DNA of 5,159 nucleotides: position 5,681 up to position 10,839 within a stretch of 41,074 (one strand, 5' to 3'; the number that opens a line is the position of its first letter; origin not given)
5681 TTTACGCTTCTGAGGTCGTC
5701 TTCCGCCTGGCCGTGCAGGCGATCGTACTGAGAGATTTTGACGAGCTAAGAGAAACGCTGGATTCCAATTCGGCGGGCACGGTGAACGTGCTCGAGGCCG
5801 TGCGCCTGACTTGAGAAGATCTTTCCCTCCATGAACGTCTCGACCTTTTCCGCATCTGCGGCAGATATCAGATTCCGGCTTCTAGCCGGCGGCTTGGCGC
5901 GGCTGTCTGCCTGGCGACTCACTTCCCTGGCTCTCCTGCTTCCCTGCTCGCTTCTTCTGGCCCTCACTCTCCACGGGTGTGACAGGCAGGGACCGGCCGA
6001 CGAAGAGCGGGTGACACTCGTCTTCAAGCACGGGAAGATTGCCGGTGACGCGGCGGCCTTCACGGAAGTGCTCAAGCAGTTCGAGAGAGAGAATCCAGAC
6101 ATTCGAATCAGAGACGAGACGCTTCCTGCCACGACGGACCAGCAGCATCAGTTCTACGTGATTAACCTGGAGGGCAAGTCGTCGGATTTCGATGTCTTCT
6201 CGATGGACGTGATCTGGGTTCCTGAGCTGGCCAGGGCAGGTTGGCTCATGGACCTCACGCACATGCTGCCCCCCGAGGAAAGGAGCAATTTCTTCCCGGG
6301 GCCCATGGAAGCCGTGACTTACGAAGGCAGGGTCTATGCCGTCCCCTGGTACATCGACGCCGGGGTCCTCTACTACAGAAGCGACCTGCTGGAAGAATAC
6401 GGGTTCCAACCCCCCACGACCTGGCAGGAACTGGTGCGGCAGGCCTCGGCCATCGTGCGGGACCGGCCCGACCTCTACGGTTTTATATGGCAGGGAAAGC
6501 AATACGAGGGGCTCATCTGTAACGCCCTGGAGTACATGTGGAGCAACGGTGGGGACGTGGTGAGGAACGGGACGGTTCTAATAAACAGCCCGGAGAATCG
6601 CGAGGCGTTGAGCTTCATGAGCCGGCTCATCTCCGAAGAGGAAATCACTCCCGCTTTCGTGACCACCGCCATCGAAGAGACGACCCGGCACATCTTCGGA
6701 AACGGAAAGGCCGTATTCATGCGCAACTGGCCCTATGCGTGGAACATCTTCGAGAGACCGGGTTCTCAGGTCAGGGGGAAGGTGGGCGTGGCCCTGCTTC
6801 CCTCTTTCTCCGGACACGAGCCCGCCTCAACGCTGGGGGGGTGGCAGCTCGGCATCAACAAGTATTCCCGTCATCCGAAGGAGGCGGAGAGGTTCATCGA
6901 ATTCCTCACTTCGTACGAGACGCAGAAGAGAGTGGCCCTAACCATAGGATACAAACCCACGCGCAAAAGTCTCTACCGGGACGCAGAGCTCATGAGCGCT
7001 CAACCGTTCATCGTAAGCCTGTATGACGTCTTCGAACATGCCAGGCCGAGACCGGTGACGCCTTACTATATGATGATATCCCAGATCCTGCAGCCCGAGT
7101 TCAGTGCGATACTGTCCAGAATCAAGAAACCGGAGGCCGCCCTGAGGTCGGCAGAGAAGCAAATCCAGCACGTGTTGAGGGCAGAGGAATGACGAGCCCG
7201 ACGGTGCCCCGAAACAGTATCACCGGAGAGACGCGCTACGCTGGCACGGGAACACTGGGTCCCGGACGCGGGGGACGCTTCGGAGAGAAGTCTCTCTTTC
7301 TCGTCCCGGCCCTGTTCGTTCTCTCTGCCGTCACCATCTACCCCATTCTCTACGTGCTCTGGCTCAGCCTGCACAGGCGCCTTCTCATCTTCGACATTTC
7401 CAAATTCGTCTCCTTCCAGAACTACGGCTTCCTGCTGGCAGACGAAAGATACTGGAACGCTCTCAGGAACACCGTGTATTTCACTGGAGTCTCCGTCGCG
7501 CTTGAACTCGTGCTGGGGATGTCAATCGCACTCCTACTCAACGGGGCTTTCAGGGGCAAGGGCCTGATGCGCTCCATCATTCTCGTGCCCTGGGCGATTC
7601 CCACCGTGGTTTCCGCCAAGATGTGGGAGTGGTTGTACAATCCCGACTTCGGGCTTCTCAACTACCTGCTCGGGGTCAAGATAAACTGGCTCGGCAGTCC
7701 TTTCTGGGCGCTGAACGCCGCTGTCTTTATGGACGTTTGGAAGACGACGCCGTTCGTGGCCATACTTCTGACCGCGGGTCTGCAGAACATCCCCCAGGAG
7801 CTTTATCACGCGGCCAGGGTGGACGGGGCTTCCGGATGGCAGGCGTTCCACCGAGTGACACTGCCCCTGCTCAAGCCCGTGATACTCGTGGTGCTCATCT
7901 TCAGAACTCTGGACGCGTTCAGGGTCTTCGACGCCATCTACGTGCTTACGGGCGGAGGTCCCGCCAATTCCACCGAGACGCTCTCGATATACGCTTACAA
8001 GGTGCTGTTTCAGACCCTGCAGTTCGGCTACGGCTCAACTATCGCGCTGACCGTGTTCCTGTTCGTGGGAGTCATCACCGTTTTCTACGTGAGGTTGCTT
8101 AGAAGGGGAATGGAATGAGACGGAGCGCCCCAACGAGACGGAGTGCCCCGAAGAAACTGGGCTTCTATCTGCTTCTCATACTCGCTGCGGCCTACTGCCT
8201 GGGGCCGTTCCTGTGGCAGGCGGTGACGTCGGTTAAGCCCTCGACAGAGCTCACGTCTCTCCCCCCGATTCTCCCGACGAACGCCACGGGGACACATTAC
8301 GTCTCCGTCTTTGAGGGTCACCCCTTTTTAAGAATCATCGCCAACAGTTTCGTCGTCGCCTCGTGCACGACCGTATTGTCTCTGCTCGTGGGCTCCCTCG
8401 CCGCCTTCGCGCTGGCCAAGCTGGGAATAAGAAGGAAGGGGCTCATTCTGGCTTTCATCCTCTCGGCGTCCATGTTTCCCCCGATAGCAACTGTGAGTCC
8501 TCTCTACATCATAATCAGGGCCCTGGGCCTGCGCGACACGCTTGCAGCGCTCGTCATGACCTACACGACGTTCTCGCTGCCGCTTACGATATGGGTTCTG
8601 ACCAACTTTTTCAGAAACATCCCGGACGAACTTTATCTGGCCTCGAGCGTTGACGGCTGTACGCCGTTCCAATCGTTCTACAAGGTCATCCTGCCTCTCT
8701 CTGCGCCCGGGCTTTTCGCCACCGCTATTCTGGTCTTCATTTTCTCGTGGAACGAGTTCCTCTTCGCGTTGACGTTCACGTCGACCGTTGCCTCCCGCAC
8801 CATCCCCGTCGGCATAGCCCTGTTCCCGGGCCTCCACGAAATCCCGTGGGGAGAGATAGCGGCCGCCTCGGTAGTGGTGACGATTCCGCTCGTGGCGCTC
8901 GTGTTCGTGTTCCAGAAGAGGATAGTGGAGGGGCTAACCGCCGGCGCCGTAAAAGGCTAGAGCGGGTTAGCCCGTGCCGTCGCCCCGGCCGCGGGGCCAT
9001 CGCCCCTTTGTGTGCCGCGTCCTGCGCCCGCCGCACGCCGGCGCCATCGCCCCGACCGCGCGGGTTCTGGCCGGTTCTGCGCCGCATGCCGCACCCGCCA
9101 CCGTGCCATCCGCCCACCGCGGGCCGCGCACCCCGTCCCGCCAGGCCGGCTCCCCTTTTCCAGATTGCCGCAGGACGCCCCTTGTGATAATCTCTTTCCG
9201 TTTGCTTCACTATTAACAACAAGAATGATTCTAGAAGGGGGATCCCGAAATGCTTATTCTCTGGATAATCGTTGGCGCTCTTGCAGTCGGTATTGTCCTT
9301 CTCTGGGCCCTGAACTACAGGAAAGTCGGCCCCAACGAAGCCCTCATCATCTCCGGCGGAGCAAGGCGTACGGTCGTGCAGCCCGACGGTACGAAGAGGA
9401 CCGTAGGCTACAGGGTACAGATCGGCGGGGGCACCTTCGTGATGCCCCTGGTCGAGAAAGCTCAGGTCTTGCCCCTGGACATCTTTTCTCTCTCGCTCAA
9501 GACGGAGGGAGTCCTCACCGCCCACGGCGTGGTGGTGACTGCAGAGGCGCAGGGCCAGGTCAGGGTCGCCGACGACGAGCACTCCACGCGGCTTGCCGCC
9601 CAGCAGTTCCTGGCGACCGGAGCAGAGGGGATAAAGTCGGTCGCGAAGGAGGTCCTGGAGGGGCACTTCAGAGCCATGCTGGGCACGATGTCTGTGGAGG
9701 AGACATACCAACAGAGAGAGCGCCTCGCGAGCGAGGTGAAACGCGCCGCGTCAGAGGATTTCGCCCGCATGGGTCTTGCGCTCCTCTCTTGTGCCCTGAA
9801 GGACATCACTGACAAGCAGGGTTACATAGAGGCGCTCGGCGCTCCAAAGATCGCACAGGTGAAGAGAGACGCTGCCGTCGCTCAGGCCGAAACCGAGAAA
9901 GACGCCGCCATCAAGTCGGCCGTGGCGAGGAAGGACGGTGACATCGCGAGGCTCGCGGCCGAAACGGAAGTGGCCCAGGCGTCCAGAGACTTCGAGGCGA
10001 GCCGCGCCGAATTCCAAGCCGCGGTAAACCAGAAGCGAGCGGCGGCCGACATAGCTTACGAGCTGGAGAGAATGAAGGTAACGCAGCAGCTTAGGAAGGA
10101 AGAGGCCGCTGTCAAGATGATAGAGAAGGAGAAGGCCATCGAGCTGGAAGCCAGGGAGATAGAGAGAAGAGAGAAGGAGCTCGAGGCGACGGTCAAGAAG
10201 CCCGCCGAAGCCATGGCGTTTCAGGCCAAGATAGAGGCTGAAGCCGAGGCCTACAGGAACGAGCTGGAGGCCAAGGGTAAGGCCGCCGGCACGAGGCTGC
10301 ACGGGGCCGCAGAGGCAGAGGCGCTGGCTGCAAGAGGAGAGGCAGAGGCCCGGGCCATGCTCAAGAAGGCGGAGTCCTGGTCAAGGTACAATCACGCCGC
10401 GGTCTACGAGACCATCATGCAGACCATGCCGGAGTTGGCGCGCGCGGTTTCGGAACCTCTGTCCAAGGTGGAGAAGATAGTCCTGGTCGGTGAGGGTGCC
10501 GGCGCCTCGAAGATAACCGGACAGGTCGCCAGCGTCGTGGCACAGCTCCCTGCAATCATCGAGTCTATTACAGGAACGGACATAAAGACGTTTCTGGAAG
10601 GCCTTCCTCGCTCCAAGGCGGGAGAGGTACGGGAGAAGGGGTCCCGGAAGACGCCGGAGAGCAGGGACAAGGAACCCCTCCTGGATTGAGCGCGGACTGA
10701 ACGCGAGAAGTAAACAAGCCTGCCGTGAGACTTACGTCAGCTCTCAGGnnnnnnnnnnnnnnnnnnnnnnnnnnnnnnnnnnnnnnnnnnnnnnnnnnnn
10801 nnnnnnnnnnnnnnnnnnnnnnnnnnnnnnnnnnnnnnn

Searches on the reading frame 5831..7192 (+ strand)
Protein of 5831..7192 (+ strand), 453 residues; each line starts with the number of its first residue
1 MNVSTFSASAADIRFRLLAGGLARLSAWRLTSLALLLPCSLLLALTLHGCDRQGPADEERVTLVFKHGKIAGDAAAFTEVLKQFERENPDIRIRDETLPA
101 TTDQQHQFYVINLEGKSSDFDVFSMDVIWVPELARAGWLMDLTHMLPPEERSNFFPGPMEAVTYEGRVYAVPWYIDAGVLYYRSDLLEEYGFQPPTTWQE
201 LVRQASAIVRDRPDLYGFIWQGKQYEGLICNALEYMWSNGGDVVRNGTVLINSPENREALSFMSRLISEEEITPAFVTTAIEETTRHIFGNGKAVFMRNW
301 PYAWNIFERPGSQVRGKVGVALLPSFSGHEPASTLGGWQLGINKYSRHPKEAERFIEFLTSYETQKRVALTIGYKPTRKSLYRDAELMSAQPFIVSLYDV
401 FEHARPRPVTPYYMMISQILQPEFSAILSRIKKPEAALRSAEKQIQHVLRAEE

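Call 20: search_protein_families(library=pfam, proteins=[window:5831-7192:+], max_evalue=0.001)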
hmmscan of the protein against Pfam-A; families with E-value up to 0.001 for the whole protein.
window:5831-7192:+ (453 aa): 2 families
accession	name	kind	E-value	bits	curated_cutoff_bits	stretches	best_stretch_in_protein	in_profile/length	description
PF01547.30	SBP_bac_1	-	2.1e-45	156.5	26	1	74-366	7-307/307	Bacterial extracellular solute-binding protein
PF13416.11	SBP_bac_8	-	1.6e-31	110.6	27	1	80-387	2-271/279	Bacterial extracellular solute-binding protein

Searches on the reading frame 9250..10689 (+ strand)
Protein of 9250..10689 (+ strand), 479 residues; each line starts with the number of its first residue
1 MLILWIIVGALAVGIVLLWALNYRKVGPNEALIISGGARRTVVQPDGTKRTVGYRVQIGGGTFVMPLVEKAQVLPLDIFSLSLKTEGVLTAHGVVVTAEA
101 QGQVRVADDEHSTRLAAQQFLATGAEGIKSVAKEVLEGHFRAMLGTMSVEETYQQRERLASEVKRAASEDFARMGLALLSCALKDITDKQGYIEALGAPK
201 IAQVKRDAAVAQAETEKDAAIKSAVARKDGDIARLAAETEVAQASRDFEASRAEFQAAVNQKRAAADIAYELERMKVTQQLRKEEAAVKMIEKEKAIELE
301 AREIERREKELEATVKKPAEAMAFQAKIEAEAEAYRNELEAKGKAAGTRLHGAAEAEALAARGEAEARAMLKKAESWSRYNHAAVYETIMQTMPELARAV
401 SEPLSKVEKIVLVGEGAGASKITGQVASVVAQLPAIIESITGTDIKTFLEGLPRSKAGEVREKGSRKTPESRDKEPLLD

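Call 20: search_protein_families(library=pfam, proteins=[window:9250-10689:+], max_evalue=0.001)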
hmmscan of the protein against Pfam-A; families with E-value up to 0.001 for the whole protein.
window:9250-10689:+ (479 aa): 2 families
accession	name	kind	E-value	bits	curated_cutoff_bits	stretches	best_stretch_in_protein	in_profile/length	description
PF01145.31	Band_7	-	4.2e-25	89.3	23.6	1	25-217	2-176/176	SPFH domain / Band 7 family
PF15975.10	Flot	-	8.5e-05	23.1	27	1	353-424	10-85/124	Flotillin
